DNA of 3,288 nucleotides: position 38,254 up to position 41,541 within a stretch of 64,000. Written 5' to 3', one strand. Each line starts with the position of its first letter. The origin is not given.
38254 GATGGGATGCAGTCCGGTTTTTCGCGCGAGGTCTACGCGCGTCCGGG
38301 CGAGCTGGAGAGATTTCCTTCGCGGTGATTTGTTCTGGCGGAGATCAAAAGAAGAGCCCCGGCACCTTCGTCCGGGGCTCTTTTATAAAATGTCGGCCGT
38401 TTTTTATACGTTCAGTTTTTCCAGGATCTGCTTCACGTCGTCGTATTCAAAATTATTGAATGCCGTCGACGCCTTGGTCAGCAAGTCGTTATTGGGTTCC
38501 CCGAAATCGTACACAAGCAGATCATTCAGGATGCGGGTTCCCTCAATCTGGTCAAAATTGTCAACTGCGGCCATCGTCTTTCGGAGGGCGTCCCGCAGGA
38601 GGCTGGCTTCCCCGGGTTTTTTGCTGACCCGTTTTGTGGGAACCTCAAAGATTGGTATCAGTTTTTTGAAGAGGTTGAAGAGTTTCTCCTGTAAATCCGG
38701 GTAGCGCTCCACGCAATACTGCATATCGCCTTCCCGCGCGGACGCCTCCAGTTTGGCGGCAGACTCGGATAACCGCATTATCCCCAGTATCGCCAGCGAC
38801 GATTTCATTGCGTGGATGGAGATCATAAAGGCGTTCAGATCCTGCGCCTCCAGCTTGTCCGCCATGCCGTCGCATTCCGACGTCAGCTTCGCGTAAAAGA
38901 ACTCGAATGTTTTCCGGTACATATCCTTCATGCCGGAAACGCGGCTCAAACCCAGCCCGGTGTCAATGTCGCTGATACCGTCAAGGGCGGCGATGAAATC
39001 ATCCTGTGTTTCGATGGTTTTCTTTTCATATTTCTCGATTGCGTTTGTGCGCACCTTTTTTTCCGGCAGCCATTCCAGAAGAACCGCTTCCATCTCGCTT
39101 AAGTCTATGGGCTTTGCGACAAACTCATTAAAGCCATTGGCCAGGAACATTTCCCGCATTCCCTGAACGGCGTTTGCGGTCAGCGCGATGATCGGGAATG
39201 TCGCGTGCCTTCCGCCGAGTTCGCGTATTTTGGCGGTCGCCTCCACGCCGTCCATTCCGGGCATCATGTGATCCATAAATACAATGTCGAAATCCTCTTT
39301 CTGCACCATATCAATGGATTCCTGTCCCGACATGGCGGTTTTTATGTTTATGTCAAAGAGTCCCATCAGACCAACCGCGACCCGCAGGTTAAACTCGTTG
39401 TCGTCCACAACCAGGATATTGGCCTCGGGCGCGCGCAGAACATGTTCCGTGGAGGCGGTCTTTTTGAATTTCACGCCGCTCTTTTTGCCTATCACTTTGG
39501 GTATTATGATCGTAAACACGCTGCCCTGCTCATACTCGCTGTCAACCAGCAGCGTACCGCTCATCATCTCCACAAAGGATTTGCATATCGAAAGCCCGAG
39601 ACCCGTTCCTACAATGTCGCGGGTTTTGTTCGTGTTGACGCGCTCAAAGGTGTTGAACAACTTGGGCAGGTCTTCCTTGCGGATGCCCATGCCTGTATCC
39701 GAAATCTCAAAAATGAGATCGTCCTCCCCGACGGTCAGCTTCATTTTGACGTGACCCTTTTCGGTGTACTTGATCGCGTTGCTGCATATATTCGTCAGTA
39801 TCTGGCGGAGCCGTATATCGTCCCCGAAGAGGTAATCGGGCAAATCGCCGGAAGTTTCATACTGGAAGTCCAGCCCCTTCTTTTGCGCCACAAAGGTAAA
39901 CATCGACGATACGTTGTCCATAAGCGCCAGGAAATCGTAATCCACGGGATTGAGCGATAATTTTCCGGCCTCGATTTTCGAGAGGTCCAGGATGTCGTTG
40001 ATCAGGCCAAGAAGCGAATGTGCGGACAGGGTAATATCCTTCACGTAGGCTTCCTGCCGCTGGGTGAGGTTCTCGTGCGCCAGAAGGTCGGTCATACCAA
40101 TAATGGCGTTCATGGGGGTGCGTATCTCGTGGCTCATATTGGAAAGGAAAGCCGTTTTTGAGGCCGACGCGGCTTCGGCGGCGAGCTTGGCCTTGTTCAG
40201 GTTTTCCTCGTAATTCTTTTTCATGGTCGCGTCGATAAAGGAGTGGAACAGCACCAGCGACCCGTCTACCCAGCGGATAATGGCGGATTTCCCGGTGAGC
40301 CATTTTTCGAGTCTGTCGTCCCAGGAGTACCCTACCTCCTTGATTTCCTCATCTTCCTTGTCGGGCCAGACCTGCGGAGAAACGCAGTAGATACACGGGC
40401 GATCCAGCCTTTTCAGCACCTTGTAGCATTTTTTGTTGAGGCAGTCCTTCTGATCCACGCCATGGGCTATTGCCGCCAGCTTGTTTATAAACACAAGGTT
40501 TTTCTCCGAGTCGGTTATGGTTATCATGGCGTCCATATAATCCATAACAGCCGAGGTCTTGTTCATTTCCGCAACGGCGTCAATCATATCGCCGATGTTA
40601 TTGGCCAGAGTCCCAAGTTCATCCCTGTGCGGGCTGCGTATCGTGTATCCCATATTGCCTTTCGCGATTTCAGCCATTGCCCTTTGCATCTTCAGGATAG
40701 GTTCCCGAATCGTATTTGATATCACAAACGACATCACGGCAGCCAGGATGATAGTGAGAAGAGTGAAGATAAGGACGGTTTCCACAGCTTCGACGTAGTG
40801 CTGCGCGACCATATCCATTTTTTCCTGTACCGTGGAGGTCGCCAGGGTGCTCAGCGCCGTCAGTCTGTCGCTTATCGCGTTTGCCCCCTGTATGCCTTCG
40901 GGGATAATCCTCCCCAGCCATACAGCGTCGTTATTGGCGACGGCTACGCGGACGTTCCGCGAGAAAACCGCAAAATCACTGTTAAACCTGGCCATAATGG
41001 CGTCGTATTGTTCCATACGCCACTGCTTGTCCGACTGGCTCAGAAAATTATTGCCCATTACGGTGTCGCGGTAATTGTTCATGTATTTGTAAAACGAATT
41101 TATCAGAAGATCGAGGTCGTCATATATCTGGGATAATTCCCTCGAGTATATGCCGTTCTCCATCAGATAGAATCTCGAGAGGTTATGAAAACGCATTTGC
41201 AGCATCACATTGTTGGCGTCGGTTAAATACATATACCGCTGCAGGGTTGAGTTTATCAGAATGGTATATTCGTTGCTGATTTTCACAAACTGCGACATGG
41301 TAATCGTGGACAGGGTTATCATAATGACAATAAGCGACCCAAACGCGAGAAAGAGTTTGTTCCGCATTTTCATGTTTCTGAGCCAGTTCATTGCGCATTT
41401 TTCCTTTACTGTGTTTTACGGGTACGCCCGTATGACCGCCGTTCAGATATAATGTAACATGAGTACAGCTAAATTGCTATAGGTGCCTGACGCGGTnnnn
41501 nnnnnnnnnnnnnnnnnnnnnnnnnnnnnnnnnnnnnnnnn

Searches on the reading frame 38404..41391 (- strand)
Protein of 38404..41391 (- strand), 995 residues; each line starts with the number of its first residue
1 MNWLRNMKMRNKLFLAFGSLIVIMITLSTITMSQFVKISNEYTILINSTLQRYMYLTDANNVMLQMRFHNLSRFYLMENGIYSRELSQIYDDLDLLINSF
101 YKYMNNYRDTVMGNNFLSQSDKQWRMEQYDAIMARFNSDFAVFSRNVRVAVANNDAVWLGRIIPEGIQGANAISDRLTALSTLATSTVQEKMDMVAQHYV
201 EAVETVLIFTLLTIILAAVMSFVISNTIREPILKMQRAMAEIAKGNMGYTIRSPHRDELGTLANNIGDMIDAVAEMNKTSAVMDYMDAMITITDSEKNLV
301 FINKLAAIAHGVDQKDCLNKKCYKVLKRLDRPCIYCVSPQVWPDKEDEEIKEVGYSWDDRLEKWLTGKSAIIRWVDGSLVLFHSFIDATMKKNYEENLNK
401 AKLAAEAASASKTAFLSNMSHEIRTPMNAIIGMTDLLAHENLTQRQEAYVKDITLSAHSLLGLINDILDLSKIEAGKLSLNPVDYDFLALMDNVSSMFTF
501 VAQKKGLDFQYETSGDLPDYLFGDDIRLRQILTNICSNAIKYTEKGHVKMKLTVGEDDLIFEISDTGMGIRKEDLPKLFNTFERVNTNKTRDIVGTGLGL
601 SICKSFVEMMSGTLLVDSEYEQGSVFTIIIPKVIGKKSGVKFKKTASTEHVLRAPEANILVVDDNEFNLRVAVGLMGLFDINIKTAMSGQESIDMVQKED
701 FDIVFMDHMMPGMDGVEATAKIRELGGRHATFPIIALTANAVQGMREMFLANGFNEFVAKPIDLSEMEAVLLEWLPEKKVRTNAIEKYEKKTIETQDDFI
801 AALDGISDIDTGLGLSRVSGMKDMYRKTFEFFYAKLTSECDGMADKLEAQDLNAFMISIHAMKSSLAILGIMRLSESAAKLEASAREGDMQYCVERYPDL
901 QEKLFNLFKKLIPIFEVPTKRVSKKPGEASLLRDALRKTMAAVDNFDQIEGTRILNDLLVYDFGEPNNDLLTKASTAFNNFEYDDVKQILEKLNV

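Call 61: search_protein_families(library=ncbifam, proteins=[window:38404-41391:-], max_evalue=0.00001)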
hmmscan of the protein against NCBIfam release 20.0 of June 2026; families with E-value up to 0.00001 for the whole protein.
window:38404-41391:- (995 aa): 126 families (the best 25 are shown)
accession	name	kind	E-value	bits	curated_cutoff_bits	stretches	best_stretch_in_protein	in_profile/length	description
TIGR02956.1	TMAO_torS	equivalog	2.4e-110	370.2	676.5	1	397-893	449-948/967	TMAO reductase system sensor histidine kinase/response regulator TorS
NF008318.0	PRK11107.1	equivalog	2e-108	363.7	890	2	398-634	279-520/920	two-component sensor histidine kinase BarA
NF008302.0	PRK11091.1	equivalog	6.5e-96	322.2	838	1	387-885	265-743/779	aerobic respiration two-component sensor histidine kinase ArcB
NF041947.1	LuxQ_Vibrio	equivalog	9.1e-91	305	1200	1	173-772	248-836/843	quorum-sensing autoinducer 2 sensor kinase/phosphatase LuxQ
NF045901.1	HisKinLetSLeg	equivalog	3.2e-88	296.8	1650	2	391-630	274-516/906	two-component system sensor histidine kinase LetS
NF011874.0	PRK15347.1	equivalog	3.7e-83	280.1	852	2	396-631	382-613/921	two component system sensor kinase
NF008099.0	PRK10841.1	equivalog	3.4e-78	263.4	920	2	385-638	443-696/949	two-component system sensor histidine kinase RcsC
NF038297.2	hybrid_HK_HrmK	equivalog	8e-75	252.7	725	1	397-771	220-604/607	hybrid histidine kinase/response regulator HrmK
NF008543.0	PRK11466.1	equivalog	9.2e-60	202.5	982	1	400-787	432-799/914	TMAO reductase system sensor histidine kinase/response regulator TorS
NF033092.0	HK_WalK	equivalog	6.1e-59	200.1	725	2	409-631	369-593/594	cell wall metabolism sensor histidine kinase WalK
NF046044.1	PnpS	equivalog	4.6e-58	197.1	400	1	412-631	170-390/390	two-component system histidine kinase PnpS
NF041832.1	near_NosP_CTERM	subfamily_domain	2.7e-55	187.9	400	1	406-772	1-367/370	NahK/ErcS family hybrid sensor histidine kinase/response regulator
NF007420.1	PRK09959.1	equivalog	1.5e-54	185.1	1995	1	385-771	685-1070/1197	acid-sensing system histidine kinase EvgS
NF047874.1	MASE3_PAS_HK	subfamily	5.6e-53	180.7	560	1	184-647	184-640/655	MASE3 domain-containing sensor histidine kinase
TIGR02966.1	phoR_proteo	equivalog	1.4e-47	162.4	334.2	1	410-630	112-333/333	phosphate regulon sensor histidine kinase PhoR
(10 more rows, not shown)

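Call 78: search_protein_families(library=pfam, proteins=[window:38404-41391:-], max_evalue=0.001)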
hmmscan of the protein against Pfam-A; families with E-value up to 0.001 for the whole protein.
window:38404-41391:- (995 aa): 5 families
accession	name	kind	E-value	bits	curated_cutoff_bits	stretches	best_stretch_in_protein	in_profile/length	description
PF02518.31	HATPase_c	-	1.7e-27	96.4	26.4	1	523-632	1-109/111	Histidine kinase-, DNA gyrase B-, and HSP90-like ATPase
PF00072.30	Response_reg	-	3.3e-22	79.2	30.2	1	659-770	1-109/111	Response regulator receiver domain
PF00512.31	HisKA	-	8.7e-20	71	26.9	1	412-476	2-66/66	His Kinase A (phospho-acceptor) domain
PF00672.30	HAMP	-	5.2e-08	33.5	25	1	224-273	2-51/53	HAMP domain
PF01627.28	Hpt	-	2.6e-06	28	24.6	1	838-902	12-76/84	Hpt domain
